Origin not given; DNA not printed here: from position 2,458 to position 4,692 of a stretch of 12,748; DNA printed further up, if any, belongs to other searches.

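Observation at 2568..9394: Candidate novel three-gene defence operon: dead STAND/TPR protein + KAP NTPase + giant adenosine deaminase (RADAR-like logic, non-canonical architecture)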

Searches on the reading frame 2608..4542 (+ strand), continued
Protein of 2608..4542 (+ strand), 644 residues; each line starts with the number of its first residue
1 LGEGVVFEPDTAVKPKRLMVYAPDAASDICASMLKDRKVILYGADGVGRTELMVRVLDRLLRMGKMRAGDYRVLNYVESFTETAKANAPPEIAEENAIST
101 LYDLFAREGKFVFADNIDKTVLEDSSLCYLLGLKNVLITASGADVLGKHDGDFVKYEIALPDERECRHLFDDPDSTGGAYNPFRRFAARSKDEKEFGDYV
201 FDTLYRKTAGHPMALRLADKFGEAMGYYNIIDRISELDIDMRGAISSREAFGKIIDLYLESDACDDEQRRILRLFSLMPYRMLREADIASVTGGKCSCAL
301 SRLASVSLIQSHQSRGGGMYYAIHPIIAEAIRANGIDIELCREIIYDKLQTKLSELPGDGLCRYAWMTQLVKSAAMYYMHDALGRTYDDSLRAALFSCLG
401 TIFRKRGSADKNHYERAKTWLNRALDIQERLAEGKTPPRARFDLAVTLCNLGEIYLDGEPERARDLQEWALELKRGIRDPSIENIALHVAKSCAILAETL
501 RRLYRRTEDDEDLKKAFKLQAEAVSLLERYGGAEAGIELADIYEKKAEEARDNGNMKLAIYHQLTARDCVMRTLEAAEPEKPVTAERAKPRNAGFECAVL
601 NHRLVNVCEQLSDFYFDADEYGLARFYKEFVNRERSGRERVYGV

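Call 70: search_solved_structures(query=A6, max_evalue=1, show_alignments=0)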
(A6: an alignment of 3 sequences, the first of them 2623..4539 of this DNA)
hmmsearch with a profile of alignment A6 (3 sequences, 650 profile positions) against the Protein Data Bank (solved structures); distinct sequences matched with E-value up to 1: 44.
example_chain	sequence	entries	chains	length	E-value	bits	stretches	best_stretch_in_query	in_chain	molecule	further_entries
7obi_A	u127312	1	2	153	2.7e-11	45.7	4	450-478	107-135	CTPR-rv4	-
9qhb_A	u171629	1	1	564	4.4e-08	35.1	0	452-478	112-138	Engineered tetratricopeptide repeat protein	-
9qhc_A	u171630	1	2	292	1.2e-06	30.4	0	452-478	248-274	Engineered tetratricopeptide repeat protein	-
8bu0_A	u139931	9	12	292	5.6e-06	28.2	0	452-478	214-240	Consensus tetratricopeptide repeat protein | Crystal structure of an 8-repeat consensus TPR superhelix with Zinc. | Monomer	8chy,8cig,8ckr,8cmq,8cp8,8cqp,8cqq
8ch0_A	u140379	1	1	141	0.00022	22.9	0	452-478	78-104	Consensus tetratricopeptide repeat protein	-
2fo7_A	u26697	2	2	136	0.00023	22.9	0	452-478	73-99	SYNTHETIC CONSENSUS TPR PROTEIN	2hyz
2wqh_A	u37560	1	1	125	0.00078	21.1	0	452-478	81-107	CTPR3Y3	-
1na0_A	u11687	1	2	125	0.0011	20.6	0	452-478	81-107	designed protein CTPR3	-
3kd7_A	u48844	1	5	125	0.002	19.8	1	452-478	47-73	CTPR390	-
2avp_A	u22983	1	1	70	0.0066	18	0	452-478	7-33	synthetic consensus TPR protein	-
5a7d_B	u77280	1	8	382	0.0067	18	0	452-512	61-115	PINS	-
6vfh_A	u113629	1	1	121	0.0069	18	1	452-478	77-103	T33_dn10A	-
1na3_A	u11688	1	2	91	0.0087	17.7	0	452-478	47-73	designed protein CTPR2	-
3sf4_A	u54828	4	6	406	0.01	17.5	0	452-484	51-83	G-protein-signaling modulator 2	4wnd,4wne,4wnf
4wng_A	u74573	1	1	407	0.01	17.4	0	452-484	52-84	G-protein-signaling modulator 2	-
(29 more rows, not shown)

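Call 76: predict_structure(alignment_id=A5)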
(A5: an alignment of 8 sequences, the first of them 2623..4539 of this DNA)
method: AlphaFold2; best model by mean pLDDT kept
length: 639 residues; sequences in the alignment: 8
mean_pLDDT: 81.1   pTM: 0.75
mean pLDDT of the five models: 81.1, 79.9, 78.9, 78.0, 75.6
residues with pLDDT >= 90: 146; 70-90: 391; 50-70: 71; < 50: 31
segments of 3 or more residues with pLDDT < 50: 1-6, 351-355, 576-587, 634-639
pLDDT, mean of each block of 10 residues (from residue 1): 51 86 90 88 88 89 83 82 63 81 87 88 89 90 77 90 85 80 76 88 87 91 88 70 80 90 88 81 72 90 84 82 84 77 64 50 78 66 81 84 70 91 79 83 90 88 93 80 88 90 89 92 80 86 87 94 88 52 46 74 90 90 84 42
secondary structure, 60 per line:
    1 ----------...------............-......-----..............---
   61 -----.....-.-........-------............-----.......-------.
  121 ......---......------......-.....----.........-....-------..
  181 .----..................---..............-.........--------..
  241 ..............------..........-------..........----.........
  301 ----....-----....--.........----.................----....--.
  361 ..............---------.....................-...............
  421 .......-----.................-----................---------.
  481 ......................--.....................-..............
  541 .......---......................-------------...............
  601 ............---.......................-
elements in order: E11-13 H20-31 E33-38 H44-57 E66-70 H75-81 H89-100 E106-112 H120-126 E130-135 H142-147 E149-153 H158-166 H168-171 H186-203 H207-220 H222-230 H239-254 H261-270 H280-287 H292-300 E305-308 E314-317 H320-328 H333-349 H354-357 H360-374 H384-404 H406-427 H433-449 H455-470 H480-502 H505-525 H527-547 H551-572 H586-612 H616-638

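Call 79: fold_search(model_id=the predicted structure, library=pdb)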
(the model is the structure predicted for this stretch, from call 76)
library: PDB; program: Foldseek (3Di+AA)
matches with E <= 10: 1258; with E <= 0.001: 44
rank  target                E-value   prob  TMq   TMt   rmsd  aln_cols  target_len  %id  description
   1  6mfv_A                1.9e-10  1.00  0.31  0.31  15.8       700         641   14  Crystal structure of the Signal Transduction ATPase with Numerous Domains (STAND) protein with a tetratricopeptide rep (released 2019-02-20)
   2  4m9s_A                2.4e-07  1.00  0.26  0.32  18.1       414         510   14  crystal structure of CED-4 bound CED-3 fragment (released 2013-10-23)
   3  2a5y_C                1.5e-06  1.00  0.26  0.42  16.7       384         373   14  Structure of a CED-4/CED-9 complex (released 2005-10-11)
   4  9zjs_B                1.6e-06  1.00  0.25  0.17  20.3       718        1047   11  Human sterile alpha motif domain-containing protein 9 (SAMD9), asymmetric dimer "shell" shape (released 2026-02-25)
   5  8jns_D                3.1e-06  1.00  0.26  0.40  17.2       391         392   14  cryo-EM structure of a CED-4 hexamer (released 2023-06-28)
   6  8dgc_A                4.1e-06  1.00  0.20  0.08  29.3       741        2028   11  Avs3 bound to phage PhiV-1 terminase (released 2022-08-03)
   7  5juy_A                1.4e-05  1.00  0.23  0.14  21.9       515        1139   12  Active human apoptosome with procaspase-9 (released 2016-10-19)
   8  8rfh_A                1.5e-05  1.00  0.36  0.32   6.0       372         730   13  CryoEM structure of the plant helper NLR NRC2 in its resting state (released 2024-01-10)
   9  5juy_B                2.7e-05  1.00  0.23  0.13  21.9       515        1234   12  Active human apoptosome with procaspase-9 (released 2016-10-19)
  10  3ceq_A                4.1e-05  1.00  0.24  0.51  11.5       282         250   20  The TPR domain of Human Kinesin Light Chain 2 (hKLC2) (released 2008-08-12)
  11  9qhb                  5.5e-05  1.00  0.23  0.44  13.9       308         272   20  Crystal structure of 16-repeat CTPR protein with eliminated coordination sites (released 2025-10-22)
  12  9nc9_R                5.8e-05  1.00  0.18  0.16  24.6       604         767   10  Helical assembly of AVAST5 filament (released 2026-02-18)
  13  7ai4_A                6.0e-05  1.00  0.27  0.60   6.8       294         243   20  Crystal structure of the KLC1-TPR domain truncated from its nonTPR region ([A1-B6]-Delta-nonTPR fragment) (released 2021-10-06)
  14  6f9i_B                6.8e-05  1.00  0.27  0.57  11.6       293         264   19  Crystal structure of KLC2 bound to the second tryptophan-acidic motif peptide from calsyntenin-1 (released 2018-09-05)
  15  3ceq_B                7.4e-05  1.00  0.25  0.52  12.1       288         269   17  The TPR domain of Human Kinesin Light Chain 2 (hKLC2) (released 2008-08-12)
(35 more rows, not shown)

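Call 82: search_dna_similar(query=window:2623-4539:+, collection=plasmids, mode=protein, max_rows=10)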
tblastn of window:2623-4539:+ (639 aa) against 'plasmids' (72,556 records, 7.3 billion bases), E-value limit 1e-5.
No match.

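Call 84: find_related_loci(query=A6, collection=metagenome_contigs, flank=10000)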
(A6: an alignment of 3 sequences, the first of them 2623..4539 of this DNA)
Query A6 (639 aa) in metagenome_contigs; peptide patterns used: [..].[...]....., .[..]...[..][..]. (x = any residue, [..] = any of these).
125 stretches matched a pattern, but none encodes a relative of the query by tblastn (E <= 1e-3).

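Call 87: find_related_loci(query=A6, collection=viral_contigs, flank=10000)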
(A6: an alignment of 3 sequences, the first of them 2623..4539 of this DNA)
Query A6 (639 aa) in viral_contigs; peptide patterns used: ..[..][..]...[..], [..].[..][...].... (x = any residue, [..] = any of these).
169 stretches matched a pattern, but none encodes a relative of the query by tblastn (E <= 1e-3).

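Call 92: find_encoding_contigs(protein=P0121, flank=10000)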
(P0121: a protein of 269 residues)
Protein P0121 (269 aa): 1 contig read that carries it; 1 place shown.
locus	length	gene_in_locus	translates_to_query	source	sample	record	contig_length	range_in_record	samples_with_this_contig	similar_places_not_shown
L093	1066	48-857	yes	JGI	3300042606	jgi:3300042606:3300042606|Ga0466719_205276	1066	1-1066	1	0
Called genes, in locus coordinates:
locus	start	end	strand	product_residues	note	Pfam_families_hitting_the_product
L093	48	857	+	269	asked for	PF13374:TPR_10 (faint), PF13424:TPR_12 (weak)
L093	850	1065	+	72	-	?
